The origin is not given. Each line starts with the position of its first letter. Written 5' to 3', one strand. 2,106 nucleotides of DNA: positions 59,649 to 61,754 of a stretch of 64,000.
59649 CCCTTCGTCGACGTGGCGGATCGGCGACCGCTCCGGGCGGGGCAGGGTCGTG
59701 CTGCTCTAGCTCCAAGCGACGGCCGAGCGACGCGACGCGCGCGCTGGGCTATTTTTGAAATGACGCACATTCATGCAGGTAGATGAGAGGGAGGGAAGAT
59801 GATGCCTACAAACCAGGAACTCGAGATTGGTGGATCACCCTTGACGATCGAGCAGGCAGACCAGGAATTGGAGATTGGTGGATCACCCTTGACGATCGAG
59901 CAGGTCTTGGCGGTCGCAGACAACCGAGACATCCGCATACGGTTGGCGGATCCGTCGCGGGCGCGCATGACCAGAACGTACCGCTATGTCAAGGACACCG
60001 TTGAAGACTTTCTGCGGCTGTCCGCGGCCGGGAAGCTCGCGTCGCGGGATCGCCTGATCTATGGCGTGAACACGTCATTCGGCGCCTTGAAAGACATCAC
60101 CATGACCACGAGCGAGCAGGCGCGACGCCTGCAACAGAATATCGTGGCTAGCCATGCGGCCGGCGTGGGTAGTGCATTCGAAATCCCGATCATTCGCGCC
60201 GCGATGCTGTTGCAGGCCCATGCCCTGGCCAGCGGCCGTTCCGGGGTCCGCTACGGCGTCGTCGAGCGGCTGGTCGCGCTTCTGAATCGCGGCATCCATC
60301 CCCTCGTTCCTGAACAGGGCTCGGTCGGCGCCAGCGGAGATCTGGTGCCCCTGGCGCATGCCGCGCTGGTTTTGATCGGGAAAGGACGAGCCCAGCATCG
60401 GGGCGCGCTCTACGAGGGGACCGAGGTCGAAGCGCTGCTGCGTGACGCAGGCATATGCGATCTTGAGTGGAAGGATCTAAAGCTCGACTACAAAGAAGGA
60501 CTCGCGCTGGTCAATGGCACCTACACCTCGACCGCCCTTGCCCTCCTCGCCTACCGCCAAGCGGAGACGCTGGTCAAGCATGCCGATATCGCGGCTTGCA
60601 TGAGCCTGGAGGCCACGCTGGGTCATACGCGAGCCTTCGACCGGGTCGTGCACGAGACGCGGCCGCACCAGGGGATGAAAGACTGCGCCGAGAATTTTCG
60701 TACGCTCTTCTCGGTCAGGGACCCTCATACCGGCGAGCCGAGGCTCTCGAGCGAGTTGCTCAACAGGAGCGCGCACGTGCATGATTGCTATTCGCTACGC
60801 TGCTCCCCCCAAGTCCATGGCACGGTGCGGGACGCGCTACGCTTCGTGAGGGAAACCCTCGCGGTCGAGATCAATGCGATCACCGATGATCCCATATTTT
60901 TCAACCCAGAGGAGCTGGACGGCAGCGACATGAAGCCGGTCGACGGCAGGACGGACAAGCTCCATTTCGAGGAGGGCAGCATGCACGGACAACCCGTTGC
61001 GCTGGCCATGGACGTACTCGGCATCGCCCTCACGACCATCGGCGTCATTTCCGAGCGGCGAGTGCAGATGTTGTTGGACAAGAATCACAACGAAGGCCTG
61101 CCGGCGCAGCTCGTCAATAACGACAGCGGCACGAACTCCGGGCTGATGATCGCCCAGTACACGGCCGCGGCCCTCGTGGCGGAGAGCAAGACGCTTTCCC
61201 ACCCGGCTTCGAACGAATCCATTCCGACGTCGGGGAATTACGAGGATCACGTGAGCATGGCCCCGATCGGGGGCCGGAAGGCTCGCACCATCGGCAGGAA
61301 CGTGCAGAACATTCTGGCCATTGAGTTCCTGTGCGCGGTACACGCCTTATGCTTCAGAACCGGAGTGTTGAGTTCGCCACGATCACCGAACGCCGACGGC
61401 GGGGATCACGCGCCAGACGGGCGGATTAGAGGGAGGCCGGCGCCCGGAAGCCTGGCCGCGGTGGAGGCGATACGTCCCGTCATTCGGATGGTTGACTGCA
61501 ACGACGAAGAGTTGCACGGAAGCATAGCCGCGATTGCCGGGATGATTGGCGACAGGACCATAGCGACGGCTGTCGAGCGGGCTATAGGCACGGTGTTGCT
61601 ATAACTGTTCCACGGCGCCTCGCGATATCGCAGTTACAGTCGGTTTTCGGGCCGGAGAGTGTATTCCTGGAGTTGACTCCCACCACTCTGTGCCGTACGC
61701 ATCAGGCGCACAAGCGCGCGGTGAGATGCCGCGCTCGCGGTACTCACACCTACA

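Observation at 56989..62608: Cassette III: out-of-context HAL-type MIO ammonia-lyase with an AMP-ligase, ACP-GNAT fusion and methyltransferase - candidate pathway for a histidine-derived acyl decoration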

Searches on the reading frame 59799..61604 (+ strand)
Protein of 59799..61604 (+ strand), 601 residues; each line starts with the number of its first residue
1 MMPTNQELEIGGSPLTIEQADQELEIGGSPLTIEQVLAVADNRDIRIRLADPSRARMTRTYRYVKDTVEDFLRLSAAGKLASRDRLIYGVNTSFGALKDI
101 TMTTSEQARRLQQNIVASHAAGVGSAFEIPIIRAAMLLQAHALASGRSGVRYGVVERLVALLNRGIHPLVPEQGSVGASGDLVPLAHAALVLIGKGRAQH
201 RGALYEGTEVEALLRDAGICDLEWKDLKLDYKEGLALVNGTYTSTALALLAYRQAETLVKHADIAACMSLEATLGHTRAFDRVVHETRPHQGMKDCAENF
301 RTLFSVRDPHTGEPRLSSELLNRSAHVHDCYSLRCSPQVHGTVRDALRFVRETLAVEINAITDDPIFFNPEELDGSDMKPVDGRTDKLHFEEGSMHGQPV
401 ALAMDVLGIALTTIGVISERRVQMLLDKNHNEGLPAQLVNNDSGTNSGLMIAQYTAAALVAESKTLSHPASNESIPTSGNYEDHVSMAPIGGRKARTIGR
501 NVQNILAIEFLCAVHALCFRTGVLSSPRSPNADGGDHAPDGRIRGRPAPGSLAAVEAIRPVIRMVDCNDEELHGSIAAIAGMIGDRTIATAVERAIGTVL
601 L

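Call 3: search_protein_families(library=pfam, proteins=[window:59799-61604:+], max_evalue=0.01)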
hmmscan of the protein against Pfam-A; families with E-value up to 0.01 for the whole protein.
window:59799-61604:+ (601 aa): 1 family
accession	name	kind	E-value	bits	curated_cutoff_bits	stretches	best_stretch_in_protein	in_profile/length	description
PF00221.24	Lyase_aromatic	-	1.5e-149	499.1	27.3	1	31-523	1-450/466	Aromatic amino acid lyase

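Call 4: search_protein_families(library=ncbifam, proteins=[window:59799-61604:+], max_evalue=0.01)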
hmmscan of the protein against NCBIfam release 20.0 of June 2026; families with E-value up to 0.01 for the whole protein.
window:59799-61604:+ (601 aa): 8 families
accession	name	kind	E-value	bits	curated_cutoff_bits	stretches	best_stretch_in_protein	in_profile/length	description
NF006871.0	PRK09367.1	subfamily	1.7e-150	502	524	1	23-528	3-460/505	histidine ammonia-lyase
TIGR01225.1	hutH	equivalog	4.2e-142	474.2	539.15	1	25-526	2-455/506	histidine ammonia-lyase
TIGR03832.1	Tyr_2_3_mutase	equivalog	6.8e-101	338.3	501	1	79-517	40-463/507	tyrosine 2,3-aminomutase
TIGR04475.1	Phe_D_beta_mut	equivalog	1e-96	324.7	800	1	44-520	22-469/510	phenylalanine aminomutase (D-beta-phenylalanine forming)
NF053541.1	FlxA_rubin_TAL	equivalog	8.6e-79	265.3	700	1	82-517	37-452/498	flexirubin biosynthesis tyrosine ammonia-lyase FlxA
NF041222.1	BagA_FevW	exception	2.7e-69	234.2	1000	1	83-529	47-483/529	bagremycin/ferroverdin biosynthesis tyrosine ammonia-lyase BagA/FevW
TIGR01226.1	phe_am_lyase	equivalog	1.3e-59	202.2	519.15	1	20-513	29-493/680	phenylalanine ammonia-lyase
TIGR04473.1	taxol_Phe_23mut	exception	6e-41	140.5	1250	1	27-498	31-475/687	phenylalanine aminomutase (L-beta-phenylalanine forming)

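Call 7: search_solved_structures(query=window:59799-61604:+, show_alignments=2, max_evalue=1e-40)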
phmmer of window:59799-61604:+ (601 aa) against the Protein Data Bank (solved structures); distinct sequences matched with E-value up to 1e-40: 17.
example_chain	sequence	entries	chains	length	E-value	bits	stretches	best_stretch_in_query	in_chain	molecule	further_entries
1gkm_B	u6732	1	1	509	3e-92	313.1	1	78-528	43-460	Histidine ammonia-lyase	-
1eb4_A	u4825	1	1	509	5.8e-92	312.2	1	78-528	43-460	HISTIDINE AMMONIA-LYASE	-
1gk2_A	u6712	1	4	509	9e-92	311.5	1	78-529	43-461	HISTIDINE AMMONIA-LYASE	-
1gkj_A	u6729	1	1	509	9.8e-92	311.4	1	78-528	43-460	HISTIDINE AMMONIA-LYASE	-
1gk3_A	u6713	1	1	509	4.8e-91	309.2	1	78-528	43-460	HISTIDINE AMMONIA-LYASE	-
1b8f_A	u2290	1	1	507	1.8e-88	300.7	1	78-528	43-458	Histidine ammonia-lyase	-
7tqr_A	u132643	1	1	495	6.8e-81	275.6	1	24-522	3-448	Probable histidine ammonia-lyase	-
3kdy_A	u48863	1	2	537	7.1e-73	249.2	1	80-518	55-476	Histidine ammonia-lyase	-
2qve_A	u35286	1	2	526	2.6e-72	247.3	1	80-517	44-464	Tyrosine Aminomutase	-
2rjr_A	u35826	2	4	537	3.1e-72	247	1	80-518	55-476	Tyrosine aminomutase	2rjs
2ohy_A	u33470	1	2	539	3.5e-72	246.9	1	80-517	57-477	Tyrosine aminomutase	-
3kdz_A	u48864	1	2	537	1.1e-71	245.3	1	80-518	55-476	Histidine ammonia-lyase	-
6v6h_A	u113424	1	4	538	1.6e-70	241.4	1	78-516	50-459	Histidine ammonia-lyase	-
3unv_A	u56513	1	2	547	1.1e-68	235.4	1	75-521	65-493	AdmH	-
2o78_A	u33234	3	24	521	2.9e-57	197.6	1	78-522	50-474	Putative histidine ammonia-lyase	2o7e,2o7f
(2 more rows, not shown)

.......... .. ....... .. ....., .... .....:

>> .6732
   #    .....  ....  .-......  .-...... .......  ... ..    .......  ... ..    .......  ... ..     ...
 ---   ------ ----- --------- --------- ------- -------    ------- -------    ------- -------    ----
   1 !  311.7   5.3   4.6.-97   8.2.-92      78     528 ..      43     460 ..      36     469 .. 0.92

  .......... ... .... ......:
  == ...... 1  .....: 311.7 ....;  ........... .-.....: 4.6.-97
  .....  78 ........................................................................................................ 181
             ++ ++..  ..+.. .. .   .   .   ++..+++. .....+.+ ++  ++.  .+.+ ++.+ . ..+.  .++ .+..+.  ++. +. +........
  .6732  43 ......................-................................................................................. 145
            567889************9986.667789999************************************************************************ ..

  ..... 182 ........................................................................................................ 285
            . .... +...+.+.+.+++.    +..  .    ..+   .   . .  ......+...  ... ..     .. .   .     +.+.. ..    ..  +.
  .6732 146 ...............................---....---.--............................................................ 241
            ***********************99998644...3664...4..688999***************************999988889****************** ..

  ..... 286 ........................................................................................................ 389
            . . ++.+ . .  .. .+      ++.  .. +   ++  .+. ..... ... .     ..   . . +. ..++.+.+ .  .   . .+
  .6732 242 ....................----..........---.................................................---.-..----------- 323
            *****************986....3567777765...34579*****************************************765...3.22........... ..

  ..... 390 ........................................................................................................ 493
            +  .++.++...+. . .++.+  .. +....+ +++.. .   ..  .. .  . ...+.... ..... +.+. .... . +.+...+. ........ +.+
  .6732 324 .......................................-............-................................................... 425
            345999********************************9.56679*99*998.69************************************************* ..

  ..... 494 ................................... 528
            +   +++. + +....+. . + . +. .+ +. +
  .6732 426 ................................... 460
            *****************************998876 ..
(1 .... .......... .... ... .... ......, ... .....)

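Call 8: find_homologous_proteins(query=window:59799-61604:+, max_evalue=1e-30)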
Query window:59799-61604:+ (601 aa): 7905 proteins with E <= 1e-30 among 8000 candidates; the best 120 are listed.
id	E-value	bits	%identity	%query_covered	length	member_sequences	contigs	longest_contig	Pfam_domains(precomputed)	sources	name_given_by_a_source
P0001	0.0e+0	1329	100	100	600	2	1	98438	PF00221.25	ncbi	-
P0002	3.0e-205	701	57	96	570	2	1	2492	PF00221.25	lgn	-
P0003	1.0e-132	462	48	84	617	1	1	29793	PF00221.25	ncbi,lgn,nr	ncbi:histidine ammonia-lyase [candidate division KSB1 bacterium]|nr:histidine ammonia-lyase [candida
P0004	1.3e-132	461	48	85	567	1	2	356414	PF00221.25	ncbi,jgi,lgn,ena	ncbi:MAG TPA: histidine ammonia-lyase [Pyrinomonadaceae bacterium]|jgi:histidine ammonia-lyase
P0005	2.3e-132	461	48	83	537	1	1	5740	PF00221.25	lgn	-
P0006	3.8e-132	460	45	96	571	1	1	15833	PF00221.25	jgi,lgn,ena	-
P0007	4.1e-130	453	49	83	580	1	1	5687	PF00221.25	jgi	jgi:histidine ammonia-lyase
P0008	4.7e-130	453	48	85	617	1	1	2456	PF00221.25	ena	-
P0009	2.8e-128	447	47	84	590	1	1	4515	PF00221.25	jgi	jgi:histidine ammonia-lyase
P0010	4.3e-128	446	48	84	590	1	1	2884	PF00221.25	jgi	jgi:histidine ammonia-lyase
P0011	8.5e-128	445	45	95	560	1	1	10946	PF00221.25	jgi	jgi:histidine ammonia-lyase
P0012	1.0e-127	445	47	84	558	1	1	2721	PF00221.25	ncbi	-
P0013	1.1e-127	445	47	84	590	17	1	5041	PF00221.25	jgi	jgi:histidine ammonia-lyase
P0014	1.5e-127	445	48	84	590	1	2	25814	PF00221.25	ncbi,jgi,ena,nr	ncbi:MAG TPA: aromatic amino acid lyase [Blastocatellia bacterium]|nr:aromatic amino acid lyase [Bla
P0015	2.1e-127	444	47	84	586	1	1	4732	PF00221.25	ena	-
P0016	3.7e-127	443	43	94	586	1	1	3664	PF00221.25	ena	-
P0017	4.6e-127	443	45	96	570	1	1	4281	PF00221.25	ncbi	-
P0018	2.2e-126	441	46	83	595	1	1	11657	PF00221.25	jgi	-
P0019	3.7e-126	440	49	76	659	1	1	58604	PF00221.25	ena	-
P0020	1.4e-125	438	47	84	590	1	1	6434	PF00221.25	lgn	-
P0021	2.8e-125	437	45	96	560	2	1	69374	PF00221.25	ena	-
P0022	1.3e-124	435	45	84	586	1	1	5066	PF00221.25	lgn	-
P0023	1.5e-124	435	47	84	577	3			PF00221.25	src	-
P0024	4.3e-124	433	47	84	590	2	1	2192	PF00221.25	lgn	-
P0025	1.6e-123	431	45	85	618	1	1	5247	PF00221.25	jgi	-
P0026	2.1e-123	431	43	98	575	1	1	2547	PF00221.25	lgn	-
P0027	2.2e-123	431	46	83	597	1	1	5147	PF00221.25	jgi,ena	-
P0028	8.8e-123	429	44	85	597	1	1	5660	PF00221.25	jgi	jgi:histidine ammonia-lyase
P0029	2.2e-122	428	44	96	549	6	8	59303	PF00221.25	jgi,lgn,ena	-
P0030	4.4e-121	423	45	85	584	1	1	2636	PF00221.25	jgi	jgi:histidine ammonia-lyase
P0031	1.3e-120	422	47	85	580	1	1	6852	PF00221.25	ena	-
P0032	5.3e-120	420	44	96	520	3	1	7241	PF00221.25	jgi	jgi:histidine ammonia-lyase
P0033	5.8e-120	420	45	82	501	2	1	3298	PF00221.25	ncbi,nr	ncbi:MAG: aromatic amino acid ammonia-lyase, partial [candidate division WOR-3 bacterium]|nr:aromati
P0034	1.6e-119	418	44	96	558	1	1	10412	PF00221.25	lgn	-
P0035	2.3e-118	414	43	95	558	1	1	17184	PF00221.25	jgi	-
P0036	4.2e-118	413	43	96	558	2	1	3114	PF00221.25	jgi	jgi:histidine ammonia-lyase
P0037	6.3e-118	413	47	83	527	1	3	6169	PF00221.25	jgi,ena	-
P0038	2.0e-117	411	45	83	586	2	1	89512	PF00221.25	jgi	jgi:histidine ammonia-lyase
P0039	3.3e-117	410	44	91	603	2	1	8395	PF00221.25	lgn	-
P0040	4.8e-117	410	48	79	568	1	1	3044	PF00221.25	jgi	jgi:histidine ammonia-lyase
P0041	6.3e-117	410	44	85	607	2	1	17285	PF00221.25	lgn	-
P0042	3.9e-116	407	42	96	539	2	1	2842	PF00221.25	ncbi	-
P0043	9.5e-116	406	43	96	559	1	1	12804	PF00221.25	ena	-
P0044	1.2e-115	405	43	96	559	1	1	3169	PF00221.25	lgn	-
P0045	1.5e-115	405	43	95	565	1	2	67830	PF00221.25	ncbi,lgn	-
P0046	1.5e-114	402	43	95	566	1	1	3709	PF00221.25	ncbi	-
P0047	1.6e-114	402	47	74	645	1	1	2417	PF00221.25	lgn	-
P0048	5.6e-114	400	45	86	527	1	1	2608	PF00221.25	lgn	-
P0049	8.1e-114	399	43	84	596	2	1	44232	PF00221.25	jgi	jgi:histidine ammonia-lyase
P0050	8.4e-114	399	45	83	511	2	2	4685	PF00221.25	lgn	-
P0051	1.9e-113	398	46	83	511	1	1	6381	PF00221.25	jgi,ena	-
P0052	5.3e-113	397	44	96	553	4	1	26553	PF00221.25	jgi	-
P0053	9.4e-113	396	44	84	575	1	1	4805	PF00221.25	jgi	jgi:histidine ammonia-lyase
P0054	1.1e-112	396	43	96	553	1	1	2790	PF00221.25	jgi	-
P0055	1.5e-112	395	47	84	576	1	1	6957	PF00221.25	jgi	-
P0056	2.1e-112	395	42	97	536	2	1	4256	PF00221.25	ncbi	-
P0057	3.7e-112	394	44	94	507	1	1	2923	PF00221.25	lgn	-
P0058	9.5e-112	392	44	94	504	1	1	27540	PF00221.25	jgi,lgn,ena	-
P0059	2.3e-111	391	42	96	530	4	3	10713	PF00221.25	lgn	-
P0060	2.4e-111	391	44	94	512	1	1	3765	PF00221.25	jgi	jgi:histidine ammonia-lyase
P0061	2.6e-111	391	44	83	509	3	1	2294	PF00221.25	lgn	-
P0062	2.7e-111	391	43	92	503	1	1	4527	PF00221.25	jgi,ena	-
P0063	6.5e-111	390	43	97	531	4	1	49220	PF00221.25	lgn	-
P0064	6.6e-111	390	45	85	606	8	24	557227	PF00221.25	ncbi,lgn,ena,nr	ncbi:MAG: histidine ammonia-lyase [Candidatus Thermoplasmatota archaeon]|nr:histidine ammonia-lyase 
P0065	7.0e-111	390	42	96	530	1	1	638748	PF00221.25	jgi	jgi:histidine ammonia-lyase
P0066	1.1e-110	389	43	96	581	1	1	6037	PF00221.25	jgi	jgi:histidine ammonia-lyase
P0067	1.7e-110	388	47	85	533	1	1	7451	PF00221.25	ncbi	-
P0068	2.8e-110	388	45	83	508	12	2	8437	PF00221.25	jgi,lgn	jgi:histidine ammonia-lyase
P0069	2.9e-110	388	47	82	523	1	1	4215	PF00221.25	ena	-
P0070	3.0e-110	387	42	95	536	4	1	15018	PF00221.25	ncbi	-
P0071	4.2e-110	387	43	93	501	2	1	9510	PF00221.25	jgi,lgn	jgi:histidine ammonia-lyase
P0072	4.6e-110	387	44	90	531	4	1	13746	PF00221.25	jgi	-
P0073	4.8e-110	387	43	97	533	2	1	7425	PF00221.25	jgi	jgi:histidine ammonia-lyase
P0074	6.3e-110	386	41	95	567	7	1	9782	PF00221.25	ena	-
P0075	9.0e-110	386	46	82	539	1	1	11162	PF00221.25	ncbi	ncbi:MAG: histidine ammonia-lyase [Blastocatellia bacterium]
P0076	9.8e-110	386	42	96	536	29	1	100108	PF00221.25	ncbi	ncbi:MAG: histidine ammonia-lyase [Cyanobacteriota/Melainabacteria group bacterium]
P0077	1.0e-109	386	44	83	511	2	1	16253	PF00221.25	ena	-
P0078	1.1e-109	386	43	96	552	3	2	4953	PF00221.25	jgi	jgi:histidine ammonia-lyase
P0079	1.5e-109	385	43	96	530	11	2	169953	PF00221.25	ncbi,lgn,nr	ncbi:histidine ammonia-lyase [Candidatus Obscuribacterales bacterium]|nr:histidine ammonia-lyase [Ca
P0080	1.6e-109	385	41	96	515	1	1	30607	PF00221.25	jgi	-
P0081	1.9e-109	385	42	96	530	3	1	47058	PF00221.25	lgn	-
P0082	3.7e-109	384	43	96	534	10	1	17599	PF00221.25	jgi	jgi:histidine ammonia-lyase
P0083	3.8e-109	384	42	97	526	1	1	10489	PF00221.25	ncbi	-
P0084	5.5e-109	383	41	95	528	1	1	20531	PF00221.25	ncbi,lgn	ncbi:MAG: histidine ammonia-lyase [Syntrophothermus sp.]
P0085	8.4e-109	383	44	83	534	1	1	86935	PF00221.25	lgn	-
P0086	8.5e-109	383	46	87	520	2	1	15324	PF00221.25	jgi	jgi:histidine ammonia-lyase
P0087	9.8e-109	382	45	83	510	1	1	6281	PF00221.25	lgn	-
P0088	1.0e-108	382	47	74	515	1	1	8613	PF00221.25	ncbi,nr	ncbi:histidine ammonia-lyase [bacterium]|nr:histidine ammonia-lyase [bacterium]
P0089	1.4e-108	382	43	96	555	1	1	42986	PF00221.25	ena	-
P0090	1.5e-108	382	43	95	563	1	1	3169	PF00221.25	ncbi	-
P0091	1.7e-108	382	42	96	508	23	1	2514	PF00221.25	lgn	-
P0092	2.3e-108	381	42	97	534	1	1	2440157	PF00221.25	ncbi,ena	-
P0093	2.6e-108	381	41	96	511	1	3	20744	PF00221.25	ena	-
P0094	3.1e-108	381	42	99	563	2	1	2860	PF00221.25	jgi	jgi:histidine ammonia-lyase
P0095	3.7e-108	381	44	83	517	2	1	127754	PF00221.25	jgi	jgi:histidine ammonia-lyase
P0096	4.0e-108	380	41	96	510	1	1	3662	PF00221.25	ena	-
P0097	4.1e-108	380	44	86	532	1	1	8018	PF00221.25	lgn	-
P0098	4.3e-108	380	46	82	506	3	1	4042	PF00221.25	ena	-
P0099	4.7e-108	380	42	95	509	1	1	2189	PF00221.25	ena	-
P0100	5.1e-108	380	46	83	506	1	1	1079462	PF00221.25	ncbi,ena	-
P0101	5.6e-108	380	46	82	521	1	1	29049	PF00221.25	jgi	jgi:histidine ammonia-lyase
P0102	5.6e-108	380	45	83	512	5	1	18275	PF00221.25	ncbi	-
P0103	7.8e-108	380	43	85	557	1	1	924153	PF00221.25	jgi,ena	jgi:histidine ammonia-lyase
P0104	8.2e-108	379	46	83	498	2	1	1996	PF00221.25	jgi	-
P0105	8.6e-108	379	44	85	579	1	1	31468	PF00221.25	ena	-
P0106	8.9e-108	379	42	96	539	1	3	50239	PF00221.25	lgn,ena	-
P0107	1.1e-107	379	41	97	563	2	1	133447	PF00221.25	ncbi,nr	ncbi:MAG: histidine ammonia-lyase [Cyanobacteria bacterium REEB67]|nr:histidine ammonia-lyase [Cyano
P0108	1.1e-107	379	42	95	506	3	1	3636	PF00221.25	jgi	jgi:histidine ammonia-lyase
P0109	1.2e-107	379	42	94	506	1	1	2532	PF00221.25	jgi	jgi:histidine ammonia-lyase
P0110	1.2e-107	379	42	95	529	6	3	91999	PF00221.25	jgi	jgi:histidine ammonia-lyase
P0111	1.3e-107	379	48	74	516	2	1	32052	PF00221.25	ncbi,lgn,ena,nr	ncbi:MAG: histidine ammonia-lyase [Phycisphaerae bacterium SM23_30]|nr:MAG: histidine ammonia-lyase 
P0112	1.3e-107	379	45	85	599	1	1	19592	PF00221.25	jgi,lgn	jgi:histidine ammonia-lyase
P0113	1.7e-107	378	43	95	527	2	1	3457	PF00221.25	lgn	-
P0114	1.8e-107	378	41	95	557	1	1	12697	PF00221.25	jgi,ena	-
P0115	1.9e-107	378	46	85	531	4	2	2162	PF00221.25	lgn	-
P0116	2.2e-107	378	40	96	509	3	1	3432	PF00221.25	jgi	-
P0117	2.4e-107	378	41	96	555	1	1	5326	PF00221.25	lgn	-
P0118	2.5e-107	378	46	83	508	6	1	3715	PF00221.25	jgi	jgi:histidine ammonia-lyase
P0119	2.5e-107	378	43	95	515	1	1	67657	PF00221.25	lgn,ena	-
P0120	2.8e-107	378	45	85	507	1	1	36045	PF00221.25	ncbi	-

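Call 10: find_encoding_contigs(protein=P0001, flank=10000, max_places=3)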
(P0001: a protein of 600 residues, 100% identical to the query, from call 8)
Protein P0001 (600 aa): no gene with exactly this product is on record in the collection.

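Call 11: find_encoding_contigs(protein=P0002, flank=10000, max_places=3)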
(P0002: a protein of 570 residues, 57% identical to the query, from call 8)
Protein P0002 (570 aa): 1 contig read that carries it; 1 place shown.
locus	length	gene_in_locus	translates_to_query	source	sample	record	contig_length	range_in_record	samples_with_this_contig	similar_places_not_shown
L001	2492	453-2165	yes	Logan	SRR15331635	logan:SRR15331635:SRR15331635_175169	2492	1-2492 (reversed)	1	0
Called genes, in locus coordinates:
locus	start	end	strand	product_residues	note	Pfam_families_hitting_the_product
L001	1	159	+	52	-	?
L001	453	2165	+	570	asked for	PF00221:Lyase_aromatic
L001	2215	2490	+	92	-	?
